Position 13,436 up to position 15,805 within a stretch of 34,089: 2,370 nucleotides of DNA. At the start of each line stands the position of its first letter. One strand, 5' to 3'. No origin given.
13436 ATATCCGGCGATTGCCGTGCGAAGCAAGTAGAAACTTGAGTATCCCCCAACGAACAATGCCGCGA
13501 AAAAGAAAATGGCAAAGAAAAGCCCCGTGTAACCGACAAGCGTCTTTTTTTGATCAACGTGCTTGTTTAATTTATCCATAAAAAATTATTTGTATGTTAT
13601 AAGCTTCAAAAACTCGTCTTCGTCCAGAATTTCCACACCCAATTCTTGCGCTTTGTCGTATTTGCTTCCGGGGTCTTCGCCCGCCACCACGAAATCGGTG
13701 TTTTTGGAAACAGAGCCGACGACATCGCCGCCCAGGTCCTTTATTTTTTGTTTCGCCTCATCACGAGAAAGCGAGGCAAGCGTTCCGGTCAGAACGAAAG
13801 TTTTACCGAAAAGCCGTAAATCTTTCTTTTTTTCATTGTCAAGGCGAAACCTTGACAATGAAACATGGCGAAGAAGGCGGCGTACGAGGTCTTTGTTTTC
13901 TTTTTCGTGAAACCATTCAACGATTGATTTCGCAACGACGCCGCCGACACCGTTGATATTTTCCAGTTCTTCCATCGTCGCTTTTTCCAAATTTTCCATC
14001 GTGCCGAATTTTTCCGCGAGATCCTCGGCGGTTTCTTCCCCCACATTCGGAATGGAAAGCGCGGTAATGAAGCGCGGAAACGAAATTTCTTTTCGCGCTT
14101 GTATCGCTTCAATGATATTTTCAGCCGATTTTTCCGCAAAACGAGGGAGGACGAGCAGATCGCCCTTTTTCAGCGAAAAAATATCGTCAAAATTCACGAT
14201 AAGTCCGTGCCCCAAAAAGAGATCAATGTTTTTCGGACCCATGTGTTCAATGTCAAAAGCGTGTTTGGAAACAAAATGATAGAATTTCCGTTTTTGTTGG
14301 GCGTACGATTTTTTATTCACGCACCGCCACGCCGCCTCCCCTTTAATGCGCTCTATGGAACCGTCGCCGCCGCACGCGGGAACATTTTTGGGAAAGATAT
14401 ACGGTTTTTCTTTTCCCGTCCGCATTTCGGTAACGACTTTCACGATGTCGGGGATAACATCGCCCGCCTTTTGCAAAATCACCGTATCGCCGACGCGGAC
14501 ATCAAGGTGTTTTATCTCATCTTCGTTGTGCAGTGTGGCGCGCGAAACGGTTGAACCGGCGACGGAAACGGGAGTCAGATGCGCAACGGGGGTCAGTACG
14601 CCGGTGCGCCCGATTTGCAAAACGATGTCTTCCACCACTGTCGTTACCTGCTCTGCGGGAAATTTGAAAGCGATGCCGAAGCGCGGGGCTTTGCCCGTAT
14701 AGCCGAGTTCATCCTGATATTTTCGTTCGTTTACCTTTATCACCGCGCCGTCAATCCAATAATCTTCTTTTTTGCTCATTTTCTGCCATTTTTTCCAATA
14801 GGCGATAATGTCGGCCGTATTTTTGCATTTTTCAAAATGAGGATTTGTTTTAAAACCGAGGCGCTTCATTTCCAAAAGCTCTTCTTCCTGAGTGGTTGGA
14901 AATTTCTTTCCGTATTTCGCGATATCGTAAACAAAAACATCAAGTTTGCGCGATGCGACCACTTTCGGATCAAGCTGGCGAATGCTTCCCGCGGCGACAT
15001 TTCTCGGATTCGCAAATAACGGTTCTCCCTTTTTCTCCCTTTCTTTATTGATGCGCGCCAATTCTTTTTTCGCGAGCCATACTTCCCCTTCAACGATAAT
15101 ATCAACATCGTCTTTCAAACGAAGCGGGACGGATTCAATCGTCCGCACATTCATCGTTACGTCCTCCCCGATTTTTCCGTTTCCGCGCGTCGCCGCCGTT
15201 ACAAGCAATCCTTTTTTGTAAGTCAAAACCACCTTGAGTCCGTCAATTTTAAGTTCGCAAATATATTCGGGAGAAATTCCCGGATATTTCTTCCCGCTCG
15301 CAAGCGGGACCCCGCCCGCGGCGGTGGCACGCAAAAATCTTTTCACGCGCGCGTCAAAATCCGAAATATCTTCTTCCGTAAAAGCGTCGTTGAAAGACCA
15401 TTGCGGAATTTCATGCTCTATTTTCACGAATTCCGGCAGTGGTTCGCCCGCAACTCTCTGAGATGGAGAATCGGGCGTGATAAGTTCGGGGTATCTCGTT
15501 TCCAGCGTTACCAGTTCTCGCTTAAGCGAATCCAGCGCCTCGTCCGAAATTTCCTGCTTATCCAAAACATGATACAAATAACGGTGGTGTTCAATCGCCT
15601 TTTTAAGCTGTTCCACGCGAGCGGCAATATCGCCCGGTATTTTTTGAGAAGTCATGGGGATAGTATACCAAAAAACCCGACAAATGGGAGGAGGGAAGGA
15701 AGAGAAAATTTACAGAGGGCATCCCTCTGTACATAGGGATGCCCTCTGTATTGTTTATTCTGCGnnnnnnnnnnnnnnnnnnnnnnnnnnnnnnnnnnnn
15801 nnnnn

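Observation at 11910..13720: Three co-oriented copies of the ligA 3' end bracket two inserted cargo units: an integration hotspot with no visible recombinase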

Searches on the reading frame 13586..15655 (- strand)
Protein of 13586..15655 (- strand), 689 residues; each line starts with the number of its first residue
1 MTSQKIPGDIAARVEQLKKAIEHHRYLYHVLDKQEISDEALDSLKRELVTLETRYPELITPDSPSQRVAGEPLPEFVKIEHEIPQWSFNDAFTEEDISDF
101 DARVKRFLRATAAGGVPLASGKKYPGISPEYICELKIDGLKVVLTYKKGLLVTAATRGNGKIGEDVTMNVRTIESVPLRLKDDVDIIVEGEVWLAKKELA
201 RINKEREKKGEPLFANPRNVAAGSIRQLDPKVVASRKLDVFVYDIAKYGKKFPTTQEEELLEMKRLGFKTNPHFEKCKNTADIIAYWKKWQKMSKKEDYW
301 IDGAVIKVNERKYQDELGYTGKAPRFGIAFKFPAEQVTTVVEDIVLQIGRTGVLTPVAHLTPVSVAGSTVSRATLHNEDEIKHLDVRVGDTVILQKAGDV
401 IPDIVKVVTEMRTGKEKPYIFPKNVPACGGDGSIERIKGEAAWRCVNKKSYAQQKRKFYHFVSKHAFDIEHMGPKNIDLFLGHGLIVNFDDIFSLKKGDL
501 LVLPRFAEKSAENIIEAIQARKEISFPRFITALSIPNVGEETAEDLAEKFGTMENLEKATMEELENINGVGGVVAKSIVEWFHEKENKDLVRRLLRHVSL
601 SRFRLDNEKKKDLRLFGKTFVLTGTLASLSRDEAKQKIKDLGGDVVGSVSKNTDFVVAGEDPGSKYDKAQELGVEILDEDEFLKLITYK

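Call 8: search_protein_families(library=pfam, proteins=[window:13586-15655:-], max_evalue=0.01)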
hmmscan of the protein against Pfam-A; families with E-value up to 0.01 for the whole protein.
window:13586-15655:- (689 aa): 11 families
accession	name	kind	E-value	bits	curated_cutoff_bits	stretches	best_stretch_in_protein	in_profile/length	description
PF01653.23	DNA_ligase_aden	-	1.4e-81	274.2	27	1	75-335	3-253/253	NAD-dependent DNA ligase adenylation domain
PF03120.22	DNA_ligase_OB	-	1.3e-33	115.1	32.9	1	338-415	1-78/79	NAD-dependent DNA ligase OB-fold domain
PF12826.13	HHH_2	-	5.9e-24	84.5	27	1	528-591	1-64/64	Helix-hairpin-helix motif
PF00533.33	BRCT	-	1.2e-17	64.3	21.3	1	617-686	8-78/78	BRCA1 C Terminus (BRCT) domain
PF14520.12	HHH_5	-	1.3e-12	48.4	27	2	529-580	1-53/57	Helix-hairpin-helix domain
PF22745.1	Nlig-Ia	-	8.6e-08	33.2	27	1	11-60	3-52/92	DNA ligase-like, N-terminal NAD+-binding domain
PF00633.29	HHH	-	4.7e-07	29.8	24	1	553-580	2-29/30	Helix-hairpin-helix motif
PF12738.14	PTCB-BRCT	-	5.4e-07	30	22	1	630-676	12-58/63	twin BRCT domain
PF12836.13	HHH_3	-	0.0004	20.9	27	0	555-581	7-33/65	Helix-hairpin-helix motif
PF01367.25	5_3_exonuc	-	0.0048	17.8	40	0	535-560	23-48/97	5'-3' exonuclease, C-terminal SAM fold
PF03119.21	DNA_ligase_ZBD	-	0.0048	17.2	25.8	0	426-447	3-22/27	NAD-dependent DNA ligase C4 zinc finger domain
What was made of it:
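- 13586..15655 (-): ligA (NAD-dependent DNA ligase, 689 aa). It is the conserved left anchor. Its last ~120 nt (13586-13709) is copy A of the repeated end. All ligA Pfam domains are present, including BRCT at residues 617-686 (call 8).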

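Call 10: find_encoding_contigs(protein=window:13586-15655:-, flank=8000, max_places=10)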
Protein window:13586-15655:- (689 aa): 3 contigs read that carry it; 2 places shown.
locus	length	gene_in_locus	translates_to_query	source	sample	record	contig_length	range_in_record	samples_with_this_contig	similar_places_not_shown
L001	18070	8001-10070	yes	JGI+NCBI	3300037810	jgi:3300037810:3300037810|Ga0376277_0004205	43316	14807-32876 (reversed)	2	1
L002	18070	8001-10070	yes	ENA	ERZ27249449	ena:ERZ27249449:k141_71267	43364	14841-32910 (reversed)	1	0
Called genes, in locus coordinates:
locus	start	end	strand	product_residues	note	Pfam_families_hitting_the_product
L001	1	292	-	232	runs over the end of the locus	PF00535:Glycos_transf_2, PF10111:Glyco_tranf_2_2 (weak)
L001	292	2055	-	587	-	PF13176:TPR_7 (faint), PF13424:TPR_12 (faint), PF13431:TPR_17 (faint), PF14559:TPR_19 (faint), PF00515:TPR_1, PF07719:TPR_2 (weak), PF13181:TPR_8 (weak), PF13414:TPR_11 (weak)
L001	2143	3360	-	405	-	PF13231:PMT_2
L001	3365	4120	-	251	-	PF00535:Glycos_transf_2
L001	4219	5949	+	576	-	PF13231:PMT_2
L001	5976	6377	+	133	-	PF04138:GtrA_DPMS_TM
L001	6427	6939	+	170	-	PF07963:N_methyl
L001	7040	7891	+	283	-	PF06750:A24_N_bact, PF01478:Peptidase_A24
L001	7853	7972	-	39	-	-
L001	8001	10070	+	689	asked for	PF00633:HHH (faint), PF22745:Nlig-Ia, PF01653:DNA_ligase_aden, PF03120:OB_DNA_ligase, PF12826:HHH_2, PF14520:HHH_5 (weak), PF00533:BRCT, PF12738:PTCB-BRCT (weak)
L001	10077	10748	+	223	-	-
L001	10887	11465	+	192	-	PF20803:PaaX_M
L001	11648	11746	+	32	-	-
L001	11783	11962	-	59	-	-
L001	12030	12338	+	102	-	PF02686:GatC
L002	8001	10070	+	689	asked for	PF00633:HHH (faint), PF22745:Nlig-Ia, PF01653:DNA_ligase_aden, PF03120:OB_DNA_ligase, PF12826:HHH_2, PF14520:HHH_5 (weak), PF00533:BRCT, PF12738:PTCB-BRCT (weak)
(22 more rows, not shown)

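Call 13: find_homologous_proteins(query=window:13586-15655:-, max_evalue=1e-50)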
Query window:13586-15655:- (689 aa): 8000 proteins with E <= 1e-50 among 8000 candidates; the best 120 are listed.
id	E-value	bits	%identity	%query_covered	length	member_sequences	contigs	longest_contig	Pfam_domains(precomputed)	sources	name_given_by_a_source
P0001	0.0e+0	1546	100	100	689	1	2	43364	PF12826.14,PF03120.23,PF14520.13,PF01653.24,PF00533.34,PF00633.30,PF22745.3,PF12738.14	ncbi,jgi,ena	ncbi:MAG: NAD-dependent DNA ligase LigA [Candidatus Paceibacterota bacterium]|jgi:DNA ligase (NAD+)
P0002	0.0e+0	1367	90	100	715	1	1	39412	PF12826.14,PF03120.23,PF14520.13,PF01653.24,PF00533.34,PF00633.30,PF22745.3,PF12738.14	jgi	jgi:DNA ligase (NAD+)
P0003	0.0e+0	1304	85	100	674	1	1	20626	PF12826.14,PF03120.23,PF14520.13,PF01653.24,PF00533.34,PF00633.30,PF22745.3,PF12738.14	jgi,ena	-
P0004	0.0e+0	1303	85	100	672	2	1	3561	PF12826.14,PF03120.23,PF14520.13,PF01653.24,PF00533.34,PF00633.30,PF22745.3,PF12738.14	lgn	-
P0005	0.0e+0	1291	85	99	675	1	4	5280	PF12826.14,PF03120.23,PF14520.13,PF01653.24,PF00533.34,PF00633.30,PF22745.3,PF12738.14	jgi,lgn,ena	-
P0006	0.0e+0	1288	85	99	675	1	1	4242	PF12826.14,PF03120.23,PF14520.13,PF01653.24,PF00533.34,PF00633.30,PF22745.3,PF12738.14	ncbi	-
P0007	0.0e+0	1280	83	100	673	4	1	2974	PF12826.14,PF03120.23,PF14520.13,PF01653.24,PF00533.34,PF22745.3,PF12738.14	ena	-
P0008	0.0e+0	1259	83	100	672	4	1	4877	PF12826.14,PF03120.23,PF14520.13,PF01653.24,PF00533.34,PF22745.3,PF12738.14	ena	-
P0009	0.0e+0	1168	77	98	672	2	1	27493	PF12826.14,PF03120.23,PF14520.13,PF01653.24,PF00533.34,PF00633.30,PF22745.3,PF12738.14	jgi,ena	-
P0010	0.0e+0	1163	78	98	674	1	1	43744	PF12826.14,PF03120.23,PF14520.13,PF01653.24,PF00533.34,PF00633.30,PF22745.3,PF12738.14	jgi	jgi:DNA ligase (NAD+)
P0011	0.0e+0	1162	78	98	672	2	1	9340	PF12826.14,PF03120.23,PF14520.13,PF01653.24,PF00533.34,PF00633.30,PF22745.3,PF12738.14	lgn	-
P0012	0.0e+0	1160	76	98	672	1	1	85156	PF12826.14,PF03120.23,PF14520.13,PF01653.24,PF00533.34,PF00633.30,PF22745.3,PF12738.14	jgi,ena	-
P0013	0.0e+0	1156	78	98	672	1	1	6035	PF12826.14,PF03120.23,PF14520.13,PF01653.24,PF00533.34,PF00633.30,PF22745.3,PF12738.14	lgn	-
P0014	0.0e+0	1154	78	98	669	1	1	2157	PF12826.14,PF03120.23,PF14520.13,PF01653.24,PF00533.34,PF00633.30,PF22745.3,PF12738.14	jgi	jgi:DNA ligase (NAD+)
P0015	0.0e+0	1151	77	99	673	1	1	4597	PF12826.14,PF03120.23,PF14520.13,PF01653.24,PF00533.34,PF00633.30,PF22745.3,PF12738.14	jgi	jgi:DNA ligase (NAD+)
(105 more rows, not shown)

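Call 15: find_encoding_contigs(protein=P0002, flank=8000, max_places=4)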
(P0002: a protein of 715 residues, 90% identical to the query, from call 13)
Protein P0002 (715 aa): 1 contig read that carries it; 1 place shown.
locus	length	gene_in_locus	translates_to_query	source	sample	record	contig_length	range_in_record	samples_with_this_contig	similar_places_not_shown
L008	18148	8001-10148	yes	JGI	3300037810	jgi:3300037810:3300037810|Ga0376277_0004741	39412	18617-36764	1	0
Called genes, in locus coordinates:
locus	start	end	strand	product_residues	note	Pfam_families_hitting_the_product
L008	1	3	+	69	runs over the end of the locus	-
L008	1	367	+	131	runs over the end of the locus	PF07963:N_methyl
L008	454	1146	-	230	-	PF00535:Glycos_transf_2, PF10111:Glyco_tranf_2_2 (weak)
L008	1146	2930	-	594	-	PF14559:TPR_19 (faint), PF13431:TPR_17 (faint), PF00515:TPR_1 (weak), PF07719:TPR_2 (weak), PF13181:TPR_8 (faint), PF13414:TPR_11 (faint)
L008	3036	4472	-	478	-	PF13176:TPR_7 (faint), PF14559:TPR_19 (faint), PF00515:TPR_1 (faint), PF07719:TPR_2 (faint), PF13181:TPR_8 (faint), PF13428:TPR_14 (faint), PF13431:TPR_17 (faint), PF13414:TPR_11 (weak)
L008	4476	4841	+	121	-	-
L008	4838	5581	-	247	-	PF00535:Glycos_transf_2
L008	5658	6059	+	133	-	PF04138:GtrA_DPMS_TM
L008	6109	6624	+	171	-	PF07963:N_methyl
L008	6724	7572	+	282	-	PF06750:A24_N_bact, PF01478:Peptidase_A24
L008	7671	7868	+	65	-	-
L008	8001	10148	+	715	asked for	PF22745:Nlig-Ia, PF01653:DNA_ligase_aden, PF03120:OB_DNA_ligase, PF12826:HHH_2, PF14520:HHH_5, PF00633:HHH (faint), PF00533:BRCT, PF12738:PTCB-BRCT (weak)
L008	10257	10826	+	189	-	PF20803:PaaX_M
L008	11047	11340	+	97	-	PF02686:GatC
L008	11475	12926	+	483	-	PF01425:Amidase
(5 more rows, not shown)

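Call 16: find_encoding_contigs(protein=P0003, flank=8000, max_places=4)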
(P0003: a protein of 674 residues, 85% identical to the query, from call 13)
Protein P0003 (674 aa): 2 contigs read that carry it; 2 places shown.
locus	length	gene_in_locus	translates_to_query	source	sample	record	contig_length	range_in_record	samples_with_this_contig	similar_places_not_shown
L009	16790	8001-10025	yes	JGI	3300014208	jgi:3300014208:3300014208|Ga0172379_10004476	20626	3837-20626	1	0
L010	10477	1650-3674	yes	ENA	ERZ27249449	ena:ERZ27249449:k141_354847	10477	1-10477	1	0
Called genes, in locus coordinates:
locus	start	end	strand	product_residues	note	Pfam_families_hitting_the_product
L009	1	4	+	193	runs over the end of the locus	-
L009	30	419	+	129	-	-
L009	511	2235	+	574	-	PF05157:MshEN, PF00437:T2SSE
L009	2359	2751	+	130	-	PF00072:Response_reg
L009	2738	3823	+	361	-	PF00437:T2SSE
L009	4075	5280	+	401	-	PF28597:T2SSF_N (weak), PF00482:T2SSF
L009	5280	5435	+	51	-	-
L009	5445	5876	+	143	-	PF07963:N_methyl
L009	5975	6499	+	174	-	PF07963:N_methyl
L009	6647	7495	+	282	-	PF06750:A24_N_bact, PF01478:Peptidase_A24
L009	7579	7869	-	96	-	-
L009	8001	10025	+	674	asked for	PF22745:Nlig-Ia, PF01653:DNA_ligase_aden, PF03120:OB_DNA_ligase, PF00633:HHH (faint), PF12826:HHH_2, PF14520:HHH_5 (weak), PF00533:BRCT, PF12738:PTCB-BRCT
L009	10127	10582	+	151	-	PF12568:PanZ (weak), PF00583:Acetyltransf_1, PF13673:Acetyltransf_10, PF13508:Acetyltransf_7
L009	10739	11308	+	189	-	PF20803:PaaX_M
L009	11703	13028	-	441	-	PF14559:TPR_19 (faint), PF00515:TPR_1 (weak), PF07719:TPR_2 (weak), PF13176:TPR_7 (faint), PF13181:TPR_8 (weak), PF13428:TPR_14 (weak), PF13431:TPR_17 (faint), PF13414:TPR_11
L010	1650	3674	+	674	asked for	PF22745:Nlig-Ia, PF01653:DNA_ligase_aden, PF03120:OB_DNA_ligase, PF00633:HHH (faint), PF12826:HHH_2, PF14520:HHH_5 (weak), PF00533:BRCT, PF12738:PTCB-BRCT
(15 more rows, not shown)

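Call 21: find_related_loci(query=window:13586-15655:-, collection=metagenome_contigs, flank=6000)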
Query window:13586-15655:- (689 aa) in metagenome_contigs; peptide patterns used: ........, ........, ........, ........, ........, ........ (x = any residue, [..] = any of these).
303 stretches matched a pattern; 30 encode a relative of the query (tblastn E <= 1e-3); 30 distinct loci.
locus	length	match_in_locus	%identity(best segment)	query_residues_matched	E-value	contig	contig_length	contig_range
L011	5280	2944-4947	85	3-686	0e+0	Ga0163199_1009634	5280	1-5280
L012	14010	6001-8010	85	1-686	0e+0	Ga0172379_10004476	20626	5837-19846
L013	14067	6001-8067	63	3-686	0e+0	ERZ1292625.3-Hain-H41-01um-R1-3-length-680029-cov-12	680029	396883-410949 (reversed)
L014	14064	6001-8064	62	7-686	0e+0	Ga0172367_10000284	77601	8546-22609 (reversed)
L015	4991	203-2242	62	6-687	0e+0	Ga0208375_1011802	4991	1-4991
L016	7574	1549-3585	60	6-686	0e+0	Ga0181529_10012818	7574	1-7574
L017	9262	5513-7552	60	1-687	0e+0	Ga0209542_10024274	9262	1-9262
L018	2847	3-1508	77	182-686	0e+0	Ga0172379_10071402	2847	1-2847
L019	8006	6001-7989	59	9-686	0e+0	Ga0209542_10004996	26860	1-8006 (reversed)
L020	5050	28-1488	77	201-688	0e+0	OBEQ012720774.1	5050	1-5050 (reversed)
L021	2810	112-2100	57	10-686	0e+0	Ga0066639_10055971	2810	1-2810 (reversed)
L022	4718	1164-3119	57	13-675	0e+0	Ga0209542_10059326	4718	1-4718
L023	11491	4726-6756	56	9-686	0e+0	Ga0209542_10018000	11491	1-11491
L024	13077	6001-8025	66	1-686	0e+0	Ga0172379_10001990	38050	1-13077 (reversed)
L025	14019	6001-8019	66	2-686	0e+0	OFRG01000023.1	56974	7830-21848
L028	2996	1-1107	81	314-686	0e+0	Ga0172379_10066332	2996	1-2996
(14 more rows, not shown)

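Call 35: find_encoding_contigs(protein=P0008, flank=6000, max_places=4)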
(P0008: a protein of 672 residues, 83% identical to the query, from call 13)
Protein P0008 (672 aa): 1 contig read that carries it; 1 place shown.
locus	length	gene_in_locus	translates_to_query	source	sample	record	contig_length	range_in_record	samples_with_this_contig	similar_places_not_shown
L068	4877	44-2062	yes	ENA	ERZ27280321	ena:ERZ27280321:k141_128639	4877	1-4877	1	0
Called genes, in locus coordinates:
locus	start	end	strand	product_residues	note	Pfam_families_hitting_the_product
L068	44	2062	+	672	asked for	PF22745:Nlig-Ia, PF01653:DNA_ligase_aden, PF14520:HHH_5 (faint), PF03120:OB_DNA_ligase, PF12826:HHH_2, PF00533:BRCT, PF12738:PTCB-BRCT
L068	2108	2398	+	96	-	PF02686:GatC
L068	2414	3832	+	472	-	PF01425:Amidase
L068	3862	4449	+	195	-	-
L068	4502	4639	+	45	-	-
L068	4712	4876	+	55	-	?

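Call 36: find_encoding_contigs(protein=P0006, flank=6000, max_places=4)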
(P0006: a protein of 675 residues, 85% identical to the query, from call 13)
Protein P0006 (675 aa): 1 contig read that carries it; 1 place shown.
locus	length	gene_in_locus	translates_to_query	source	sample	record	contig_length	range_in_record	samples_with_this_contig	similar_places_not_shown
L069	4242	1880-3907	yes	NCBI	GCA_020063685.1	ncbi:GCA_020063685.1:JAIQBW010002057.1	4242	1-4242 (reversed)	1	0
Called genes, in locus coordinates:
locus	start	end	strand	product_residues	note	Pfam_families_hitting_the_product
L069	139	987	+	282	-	PF06750:A24_N_bact, PF01478:Peptidase_A24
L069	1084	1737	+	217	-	PF20803:PaaX_M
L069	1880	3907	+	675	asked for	PF22745:Nlig-Ia, PF01653:DNA_ligase_aden, PF03120:OB_DNA_ligase, PF00633:HHH (faint), PF12826:HHH_2, PF14520:HHH_5 (weak), PF00533:BRCT, PF12738:PTCB-BRCT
